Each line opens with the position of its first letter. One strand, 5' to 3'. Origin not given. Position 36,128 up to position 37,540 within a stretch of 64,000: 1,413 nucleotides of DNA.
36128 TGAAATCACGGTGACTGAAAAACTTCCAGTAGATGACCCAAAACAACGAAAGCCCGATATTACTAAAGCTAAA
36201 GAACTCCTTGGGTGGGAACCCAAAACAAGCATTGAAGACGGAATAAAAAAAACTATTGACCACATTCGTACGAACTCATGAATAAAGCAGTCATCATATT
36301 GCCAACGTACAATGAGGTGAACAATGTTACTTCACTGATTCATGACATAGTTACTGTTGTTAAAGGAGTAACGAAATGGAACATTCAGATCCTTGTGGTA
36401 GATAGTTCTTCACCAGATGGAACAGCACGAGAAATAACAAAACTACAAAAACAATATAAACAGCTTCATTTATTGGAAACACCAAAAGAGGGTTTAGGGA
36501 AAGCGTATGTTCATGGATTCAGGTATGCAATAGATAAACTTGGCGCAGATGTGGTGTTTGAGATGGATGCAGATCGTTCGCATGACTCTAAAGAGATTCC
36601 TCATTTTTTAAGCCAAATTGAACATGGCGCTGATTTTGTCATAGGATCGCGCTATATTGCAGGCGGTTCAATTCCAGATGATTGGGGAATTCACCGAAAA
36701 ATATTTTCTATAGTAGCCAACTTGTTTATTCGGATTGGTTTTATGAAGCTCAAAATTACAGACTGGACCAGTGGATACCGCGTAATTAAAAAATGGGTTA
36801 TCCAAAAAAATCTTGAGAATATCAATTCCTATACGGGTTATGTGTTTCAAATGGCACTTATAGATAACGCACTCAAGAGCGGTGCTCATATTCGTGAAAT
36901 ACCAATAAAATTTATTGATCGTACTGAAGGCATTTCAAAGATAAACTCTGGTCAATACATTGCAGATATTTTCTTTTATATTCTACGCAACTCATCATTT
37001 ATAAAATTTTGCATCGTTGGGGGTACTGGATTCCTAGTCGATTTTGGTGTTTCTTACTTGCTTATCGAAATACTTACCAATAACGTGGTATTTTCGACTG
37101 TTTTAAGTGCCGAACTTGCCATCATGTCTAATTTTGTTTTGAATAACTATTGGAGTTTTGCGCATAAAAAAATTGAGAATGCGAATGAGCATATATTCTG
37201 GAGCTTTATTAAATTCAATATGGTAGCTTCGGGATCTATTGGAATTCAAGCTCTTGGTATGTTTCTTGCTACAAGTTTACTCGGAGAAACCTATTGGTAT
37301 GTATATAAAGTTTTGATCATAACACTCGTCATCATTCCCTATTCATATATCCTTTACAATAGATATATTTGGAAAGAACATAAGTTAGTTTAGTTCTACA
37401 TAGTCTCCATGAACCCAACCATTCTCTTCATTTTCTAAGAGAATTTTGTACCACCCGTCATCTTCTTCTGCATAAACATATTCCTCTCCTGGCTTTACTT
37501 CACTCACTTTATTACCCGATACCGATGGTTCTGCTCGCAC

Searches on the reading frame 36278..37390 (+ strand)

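Call 75: search_protein_families(library=pfam, proteins=[window:36278-37390:+], max_evalue=0.0001)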
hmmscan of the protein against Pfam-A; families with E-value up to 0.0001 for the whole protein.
window:36278-37390:+ (371 aa): 2 families
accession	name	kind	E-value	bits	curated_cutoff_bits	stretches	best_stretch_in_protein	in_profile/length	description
PF00535.33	Glycos_transf_2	-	9.2e-23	81.4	23.3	1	6-159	2-148/168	Glycosyl transferase family 2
PF04138.20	GtrA_DPMS_TM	-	2.4e-18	66.9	26.1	1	243-365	1-117/117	GtrA/DPMS, transmembrane domain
